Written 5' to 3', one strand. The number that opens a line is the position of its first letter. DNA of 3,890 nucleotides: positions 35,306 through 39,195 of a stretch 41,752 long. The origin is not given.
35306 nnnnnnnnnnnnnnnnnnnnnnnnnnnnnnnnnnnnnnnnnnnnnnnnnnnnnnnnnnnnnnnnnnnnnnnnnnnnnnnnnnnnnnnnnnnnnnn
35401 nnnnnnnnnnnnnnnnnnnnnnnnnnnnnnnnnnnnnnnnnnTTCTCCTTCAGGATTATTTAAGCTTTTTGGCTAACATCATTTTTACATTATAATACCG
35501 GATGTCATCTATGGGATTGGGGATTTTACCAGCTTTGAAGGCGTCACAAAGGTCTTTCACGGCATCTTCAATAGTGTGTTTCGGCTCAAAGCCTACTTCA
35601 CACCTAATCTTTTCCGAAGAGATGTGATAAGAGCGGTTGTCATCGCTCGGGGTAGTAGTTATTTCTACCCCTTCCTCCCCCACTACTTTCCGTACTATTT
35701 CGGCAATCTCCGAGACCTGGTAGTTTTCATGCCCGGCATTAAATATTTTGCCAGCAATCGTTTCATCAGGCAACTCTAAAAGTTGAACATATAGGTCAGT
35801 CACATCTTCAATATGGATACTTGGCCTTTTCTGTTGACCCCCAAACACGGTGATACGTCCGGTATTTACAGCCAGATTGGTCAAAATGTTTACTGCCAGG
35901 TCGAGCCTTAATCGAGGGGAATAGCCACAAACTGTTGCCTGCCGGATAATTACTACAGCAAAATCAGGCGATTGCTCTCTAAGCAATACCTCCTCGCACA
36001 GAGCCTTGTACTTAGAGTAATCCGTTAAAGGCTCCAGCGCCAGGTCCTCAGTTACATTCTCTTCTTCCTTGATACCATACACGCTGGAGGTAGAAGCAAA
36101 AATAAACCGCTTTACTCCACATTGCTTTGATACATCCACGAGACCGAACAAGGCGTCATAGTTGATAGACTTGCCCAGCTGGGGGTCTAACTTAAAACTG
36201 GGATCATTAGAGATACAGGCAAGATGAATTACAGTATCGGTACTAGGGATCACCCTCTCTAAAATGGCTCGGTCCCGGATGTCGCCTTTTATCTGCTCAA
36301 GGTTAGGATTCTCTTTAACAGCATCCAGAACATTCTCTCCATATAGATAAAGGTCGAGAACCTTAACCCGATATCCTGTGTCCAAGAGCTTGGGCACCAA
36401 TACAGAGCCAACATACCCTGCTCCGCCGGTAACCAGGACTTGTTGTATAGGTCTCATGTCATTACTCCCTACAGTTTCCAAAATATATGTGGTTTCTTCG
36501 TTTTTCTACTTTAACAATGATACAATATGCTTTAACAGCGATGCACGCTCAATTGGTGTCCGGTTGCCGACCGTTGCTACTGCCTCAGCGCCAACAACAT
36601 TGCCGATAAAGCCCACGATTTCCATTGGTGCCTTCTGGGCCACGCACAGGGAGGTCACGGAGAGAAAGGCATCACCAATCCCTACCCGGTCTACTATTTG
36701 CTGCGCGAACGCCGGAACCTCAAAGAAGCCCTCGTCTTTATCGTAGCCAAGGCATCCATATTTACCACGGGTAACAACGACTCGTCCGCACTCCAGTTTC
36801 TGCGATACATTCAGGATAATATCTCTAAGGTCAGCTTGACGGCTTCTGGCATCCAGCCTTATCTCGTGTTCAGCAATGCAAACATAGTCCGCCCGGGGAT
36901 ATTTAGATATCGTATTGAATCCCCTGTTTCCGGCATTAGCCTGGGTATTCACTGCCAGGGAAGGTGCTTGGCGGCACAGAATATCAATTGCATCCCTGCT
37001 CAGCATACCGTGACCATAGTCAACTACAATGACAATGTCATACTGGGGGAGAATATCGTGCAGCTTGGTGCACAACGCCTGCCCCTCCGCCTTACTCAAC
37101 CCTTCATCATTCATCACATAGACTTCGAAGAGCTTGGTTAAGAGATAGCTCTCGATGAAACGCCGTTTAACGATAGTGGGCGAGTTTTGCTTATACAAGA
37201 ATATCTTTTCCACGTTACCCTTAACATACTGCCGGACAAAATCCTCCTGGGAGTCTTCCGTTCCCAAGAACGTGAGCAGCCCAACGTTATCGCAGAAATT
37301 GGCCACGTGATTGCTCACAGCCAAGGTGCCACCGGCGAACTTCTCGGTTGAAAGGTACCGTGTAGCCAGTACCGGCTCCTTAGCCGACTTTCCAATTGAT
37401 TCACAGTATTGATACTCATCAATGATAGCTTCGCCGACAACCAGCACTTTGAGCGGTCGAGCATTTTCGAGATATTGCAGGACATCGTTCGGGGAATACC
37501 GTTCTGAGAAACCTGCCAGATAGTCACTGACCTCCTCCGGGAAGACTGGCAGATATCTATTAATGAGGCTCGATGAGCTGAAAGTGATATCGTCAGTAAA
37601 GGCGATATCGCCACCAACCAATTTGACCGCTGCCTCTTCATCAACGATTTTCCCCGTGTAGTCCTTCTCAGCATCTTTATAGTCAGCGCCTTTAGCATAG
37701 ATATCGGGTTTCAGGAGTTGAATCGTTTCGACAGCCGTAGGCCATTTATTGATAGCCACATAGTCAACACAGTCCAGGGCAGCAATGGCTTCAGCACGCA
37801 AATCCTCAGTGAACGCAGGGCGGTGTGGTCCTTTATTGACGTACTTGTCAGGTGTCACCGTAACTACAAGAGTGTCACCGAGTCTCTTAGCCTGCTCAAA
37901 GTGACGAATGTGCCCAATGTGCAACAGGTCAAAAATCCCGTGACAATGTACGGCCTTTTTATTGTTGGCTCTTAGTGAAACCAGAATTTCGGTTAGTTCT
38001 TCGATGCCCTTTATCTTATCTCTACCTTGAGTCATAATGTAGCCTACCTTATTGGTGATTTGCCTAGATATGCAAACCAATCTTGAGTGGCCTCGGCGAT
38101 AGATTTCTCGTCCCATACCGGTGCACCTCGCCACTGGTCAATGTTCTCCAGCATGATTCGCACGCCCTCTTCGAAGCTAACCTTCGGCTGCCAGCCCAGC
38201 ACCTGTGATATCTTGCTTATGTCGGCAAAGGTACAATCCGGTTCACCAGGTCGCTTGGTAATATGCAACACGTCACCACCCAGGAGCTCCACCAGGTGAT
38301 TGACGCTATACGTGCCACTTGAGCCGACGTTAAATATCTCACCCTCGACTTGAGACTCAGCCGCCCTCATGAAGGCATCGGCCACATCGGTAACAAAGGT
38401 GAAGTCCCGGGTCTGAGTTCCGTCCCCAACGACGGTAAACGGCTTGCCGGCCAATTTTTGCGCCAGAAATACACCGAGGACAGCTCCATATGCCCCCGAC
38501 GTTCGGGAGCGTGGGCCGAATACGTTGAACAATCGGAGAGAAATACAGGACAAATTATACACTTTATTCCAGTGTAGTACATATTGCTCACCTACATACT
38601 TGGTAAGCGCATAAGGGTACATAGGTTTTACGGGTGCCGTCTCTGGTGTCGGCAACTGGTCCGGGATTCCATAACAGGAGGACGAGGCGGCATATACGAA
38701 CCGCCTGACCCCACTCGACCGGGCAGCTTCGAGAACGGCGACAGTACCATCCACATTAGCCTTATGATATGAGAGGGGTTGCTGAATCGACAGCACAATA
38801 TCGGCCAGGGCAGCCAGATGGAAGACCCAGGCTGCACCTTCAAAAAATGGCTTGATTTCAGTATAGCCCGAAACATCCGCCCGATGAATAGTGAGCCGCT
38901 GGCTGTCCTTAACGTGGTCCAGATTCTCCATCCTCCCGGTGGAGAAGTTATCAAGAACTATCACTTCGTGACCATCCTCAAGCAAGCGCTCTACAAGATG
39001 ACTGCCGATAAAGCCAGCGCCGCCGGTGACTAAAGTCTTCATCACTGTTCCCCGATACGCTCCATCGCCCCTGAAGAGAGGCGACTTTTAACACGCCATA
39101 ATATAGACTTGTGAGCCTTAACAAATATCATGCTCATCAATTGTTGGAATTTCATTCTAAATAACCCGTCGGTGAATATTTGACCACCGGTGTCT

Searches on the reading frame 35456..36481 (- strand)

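Call 30: search_protein_families(library=pfam, proteins=[window:35456-36481:-], max_evalue=0.00001)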
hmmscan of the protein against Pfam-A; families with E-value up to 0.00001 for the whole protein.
window:35456-36481:- (341 aa): 8 families
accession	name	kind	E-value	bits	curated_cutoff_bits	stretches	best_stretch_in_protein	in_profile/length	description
PF01370.27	Epimerase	-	1.1e-36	126.9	20.9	1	15-250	1-240/240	NAD dependent epimerase/dehydratase family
PF16363.11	GDP_Man_Dehyd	-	1.7e-29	103.8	27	1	16-310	1-331/332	GDP-mannose 4,6 dehydratase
PF01073.25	3Beta_HSD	-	1.7e-18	67.1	22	1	16-195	1-192/280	3-beta hydroxysteroid dehydrogenase/isomerase family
PF05368.20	NmrA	-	7.1e-14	52.5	27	1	13-133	3-109/298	NmrA-like family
PF04321.23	RmlD_sub_bind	-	2.4e-13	50.2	27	1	14-281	2-245/287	RmlD substrate binding domain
PF13460.12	NAD_binding_10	-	1.9e-11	44.6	27.2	1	19-180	1-142/184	NAD(P)H-binding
PF02719.21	Polysacc_synt_2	-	4.1e-09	36.5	20.2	1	15-131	1-128/293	Polysaccharide biosynthesis protein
PF07993.18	NAD_binding_4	-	8.5e-09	35.4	20.1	0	17-187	1-210/258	Male sterility protein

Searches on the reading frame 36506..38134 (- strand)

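Call 30: search_protein_families(library=pfam, proteins=[window:36506-38134:-], max_evalue=0.00001)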
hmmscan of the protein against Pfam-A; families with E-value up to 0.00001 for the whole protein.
window:36506-38134:- (542 aa): 2 families
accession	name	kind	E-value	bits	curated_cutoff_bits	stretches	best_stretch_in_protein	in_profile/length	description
PF00294.29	PfkB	-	1.2e-18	67.9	25.8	1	229-529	3-300/302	pfkB family carbohydrate kinase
PF01467.32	CTP_transf_like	-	5.4e-16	59.5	21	1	65-191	3-130/133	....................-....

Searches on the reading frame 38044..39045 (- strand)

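Call 30: search_protein_families(library=pfam, proteins=[window:38044-39045:-], max_evalue=0.00001)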
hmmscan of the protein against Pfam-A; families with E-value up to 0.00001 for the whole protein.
window:38044-39045:- (333 aa): 8 families
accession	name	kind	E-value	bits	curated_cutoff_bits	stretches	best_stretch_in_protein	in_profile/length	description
PF01370.27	Epimerase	-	8.7e-65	218.9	20.9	1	5-241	2-240/240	NAD dependent epimerase/dehydratase family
PF16363.11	GDP_Man_Dehyd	-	1.3e-61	209.3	27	1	5-298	1-332/332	GDP-mannose 4,6 dehydratase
PF01073.25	3Beta_HSD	-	6.3e-28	98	22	1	5-230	1-230/280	3-beta hydroxysteroid dehydrogenase/isomerase family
PF02719.21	Polysacc_synt_2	-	2.8e-17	63.3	20.2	1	5-251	2-239/293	Polysaccharide biosynthesis protein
PF04321.23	RmlD_sub_bind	-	2.5e-13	50.2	27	1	2-245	1-217/287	RmlD substrate binding domain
PF13460.12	NAD_binding_10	-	1e-11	45.4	27.2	1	8-154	1-129/184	NAD(P)H-binding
PF07993.18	NAD_binding_4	-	2.2e-11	43.8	20.1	1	6-185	1-215/258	Male sterility protein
PF05368.20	NmrA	-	2.7e-06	27.7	27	1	4-121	5-107/298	NmrA-like family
